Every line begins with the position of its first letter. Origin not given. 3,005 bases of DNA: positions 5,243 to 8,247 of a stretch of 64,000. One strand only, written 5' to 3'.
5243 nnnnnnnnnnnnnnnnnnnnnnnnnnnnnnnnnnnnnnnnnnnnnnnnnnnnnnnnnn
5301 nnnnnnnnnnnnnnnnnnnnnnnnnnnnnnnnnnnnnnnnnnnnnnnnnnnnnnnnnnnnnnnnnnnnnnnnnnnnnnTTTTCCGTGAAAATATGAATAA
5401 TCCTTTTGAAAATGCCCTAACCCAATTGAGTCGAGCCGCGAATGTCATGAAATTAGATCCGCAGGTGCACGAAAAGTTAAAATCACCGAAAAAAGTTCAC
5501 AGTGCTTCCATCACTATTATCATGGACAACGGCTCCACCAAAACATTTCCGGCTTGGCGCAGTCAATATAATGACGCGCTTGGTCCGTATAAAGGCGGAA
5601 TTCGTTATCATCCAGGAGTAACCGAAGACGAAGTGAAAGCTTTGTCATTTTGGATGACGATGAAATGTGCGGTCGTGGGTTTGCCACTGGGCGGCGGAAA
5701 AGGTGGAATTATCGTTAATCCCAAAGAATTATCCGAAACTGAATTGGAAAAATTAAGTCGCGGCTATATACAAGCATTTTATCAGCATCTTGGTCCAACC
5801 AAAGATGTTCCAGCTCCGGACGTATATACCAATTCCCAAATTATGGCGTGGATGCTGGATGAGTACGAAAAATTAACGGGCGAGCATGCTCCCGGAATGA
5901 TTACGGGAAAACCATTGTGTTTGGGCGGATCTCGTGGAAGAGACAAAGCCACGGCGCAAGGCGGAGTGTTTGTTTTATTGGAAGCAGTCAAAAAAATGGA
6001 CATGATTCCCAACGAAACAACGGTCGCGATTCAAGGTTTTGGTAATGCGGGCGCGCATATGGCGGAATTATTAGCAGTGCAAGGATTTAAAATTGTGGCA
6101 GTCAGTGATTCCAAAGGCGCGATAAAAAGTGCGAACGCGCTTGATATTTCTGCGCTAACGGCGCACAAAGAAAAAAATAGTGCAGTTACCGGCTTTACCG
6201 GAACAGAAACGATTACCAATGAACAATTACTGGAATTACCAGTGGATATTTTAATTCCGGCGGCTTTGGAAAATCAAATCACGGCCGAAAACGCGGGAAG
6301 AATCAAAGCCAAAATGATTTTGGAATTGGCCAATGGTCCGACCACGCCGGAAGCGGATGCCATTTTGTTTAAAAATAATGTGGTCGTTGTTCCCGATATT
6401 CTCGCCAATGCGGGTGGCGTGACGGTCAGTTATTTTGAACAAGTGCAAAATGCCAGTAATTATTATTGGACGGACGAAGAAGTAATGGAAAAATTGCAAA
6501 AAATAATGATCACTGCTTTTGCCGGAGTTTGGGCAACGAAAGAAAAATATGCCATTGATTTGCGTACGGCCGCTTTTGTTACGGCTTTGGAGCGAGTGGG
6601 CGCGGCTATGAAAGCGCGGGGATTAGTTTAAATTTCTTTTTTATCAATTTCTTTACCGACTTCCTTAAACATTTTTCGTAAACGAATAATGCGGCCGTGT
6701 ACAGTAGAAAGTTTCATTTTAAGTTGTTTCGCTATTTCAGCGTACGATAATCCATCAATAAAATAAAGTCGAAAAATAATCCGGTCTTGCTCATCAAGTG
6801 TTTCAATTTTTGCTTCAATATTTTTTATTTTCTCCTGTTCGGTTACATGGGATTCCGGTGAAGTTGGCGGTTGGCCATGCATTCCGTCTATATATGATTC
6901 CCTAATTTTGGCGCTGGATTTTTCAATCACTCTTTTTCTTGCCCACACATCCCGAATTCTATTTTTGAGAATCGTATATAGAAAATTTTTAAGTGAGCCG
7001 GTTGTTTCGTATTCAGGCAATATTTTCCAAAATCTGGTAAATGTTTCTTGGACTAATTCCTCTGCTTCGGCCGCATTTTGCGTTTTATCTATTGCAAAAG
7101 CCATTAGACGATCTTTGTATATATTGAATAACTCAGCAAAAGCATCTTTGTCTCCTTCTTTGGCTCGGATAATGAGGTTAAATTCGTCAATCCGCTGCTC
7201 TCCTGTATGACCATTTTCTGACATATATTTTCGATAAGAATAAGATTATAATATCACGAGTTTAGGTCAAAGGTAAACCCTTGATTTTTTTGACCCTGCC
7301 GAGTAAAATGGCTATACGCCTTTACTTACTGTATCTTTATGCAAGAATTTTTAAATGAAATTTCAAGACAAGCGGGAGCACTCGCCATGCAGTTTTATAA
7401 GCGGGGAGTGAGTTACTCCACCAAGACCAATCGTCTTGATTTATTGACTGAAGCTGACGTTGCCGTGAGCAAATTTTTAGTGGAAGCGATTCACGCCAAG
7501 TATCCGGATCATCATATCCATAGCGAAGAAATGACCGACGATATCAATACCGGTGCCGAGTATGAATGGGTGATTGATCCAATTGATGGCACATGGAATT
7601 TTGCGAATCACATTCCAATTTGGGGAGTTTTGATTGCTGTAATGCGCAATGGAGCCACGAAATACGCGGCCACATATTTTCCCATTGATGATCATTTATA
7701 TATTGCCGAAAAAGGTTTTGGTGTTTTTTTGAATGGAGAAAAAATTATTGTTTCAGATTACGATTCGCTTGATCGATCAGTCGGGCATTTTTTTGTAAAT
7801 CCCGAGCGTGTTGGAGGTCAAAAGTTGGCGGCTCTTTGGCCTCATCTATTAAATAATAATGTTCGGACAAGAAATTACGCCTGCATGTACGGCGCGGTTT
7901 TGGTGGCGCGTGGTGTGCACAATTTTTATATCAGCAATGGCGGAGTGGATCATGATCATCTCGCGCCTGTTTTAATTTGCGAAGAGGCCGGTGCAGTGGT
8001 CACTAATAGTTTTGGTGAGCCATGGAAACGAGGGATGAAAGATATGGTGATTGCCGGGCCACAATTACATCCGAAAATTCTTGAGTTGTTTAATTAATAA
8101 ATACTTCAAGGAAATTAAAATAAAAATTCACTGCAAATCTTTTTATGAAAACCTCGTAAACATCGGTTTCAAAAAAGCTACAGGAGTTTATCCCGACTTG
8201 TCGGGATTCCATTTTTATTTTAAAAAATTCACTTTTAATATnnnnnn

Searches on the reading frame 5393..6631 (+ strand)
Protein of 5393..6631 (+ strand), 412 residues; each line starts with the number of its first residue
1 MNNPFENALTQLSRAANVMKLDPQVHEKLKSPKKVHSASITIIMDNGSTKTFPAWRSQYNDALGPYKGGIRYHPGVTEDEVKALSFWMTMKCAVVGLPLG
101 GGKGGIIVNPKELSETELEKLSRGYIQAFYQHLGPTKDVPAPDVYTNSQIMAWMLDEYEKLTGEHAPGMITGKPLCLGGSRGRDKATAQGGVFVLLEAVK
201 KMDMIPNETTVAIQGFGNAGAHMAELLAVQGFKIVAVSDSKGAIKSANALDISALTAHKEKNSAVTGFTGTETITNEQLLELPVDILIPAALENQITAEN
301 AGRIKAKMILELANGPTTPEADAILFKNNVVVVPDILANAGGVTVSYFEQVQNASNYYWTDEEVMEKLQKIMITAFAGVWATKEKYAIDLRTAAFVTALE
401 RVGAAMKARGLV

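Call 88: search_protein_families(library=pfam, proteins=[window:5393-6631:+], max_evalue=0.000001)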
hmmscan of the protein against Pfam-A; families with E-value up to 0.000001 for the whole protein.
window:5393-6631:+ (412 aa): 2 families
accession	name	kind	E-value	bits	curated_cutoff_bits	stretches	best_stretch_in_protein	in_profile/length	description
PF00208.27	ELFV_dehydrog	-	2.7e-77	260.2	23.4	1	178-410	1-241/241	Glutamate/Leucine/Phenylalanine/Valine dehydrogenase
PF02812.23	ELFV_dehydrog_N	-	2.7e-55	186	25.3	1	32-160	1-129/129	Glu/Leu/Phe/Val dehydrogenase, dimerisation domain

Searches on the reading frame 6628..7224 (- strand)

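Call 88: search_protein_families(library=pfam, proteins=[window:6628-7224:-], max_evalue=0.000001)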
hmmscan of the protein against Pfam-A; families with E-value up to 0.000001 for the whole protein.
window:6628-7224:- (198 aa): 4 families
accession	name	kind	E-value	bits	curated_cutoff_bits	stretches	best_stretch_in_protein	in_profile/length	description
PF04542.20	Sigma70_r2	-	1.8e-13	50.5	24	1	32-98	1-69/71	Sigma-70 region 2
PF08281.18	Sigma70_r4_2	-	4.3e-12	45.9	25.7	1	135-184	3-52/54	Sigma-70, region 4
PF04545.22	Sigma70_r4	-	9.4e-08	31.9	24.1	1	140-179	2-41/50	Sigma-70, region 4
PF07638.17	Sigma70_ECF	-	2.9e-07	31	21.1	1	17-183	7-176/185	ECF sigma factor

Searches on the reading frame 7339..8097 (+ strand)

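Call 88: search_protein_families(library=pfam, proteins=[window:7339-8097:+], max_evalue=0.000001)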
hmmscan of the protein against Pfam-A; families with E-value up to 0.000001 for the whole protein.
window:7339-8097:+ (252 aa): 1 family
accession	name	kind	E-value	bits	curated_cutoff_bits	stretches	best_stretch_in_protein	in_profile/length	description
PF00459.30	Inositol_P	-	4.2e-44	151.5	27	1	3-250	7-265/271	Inositol monophosphatase family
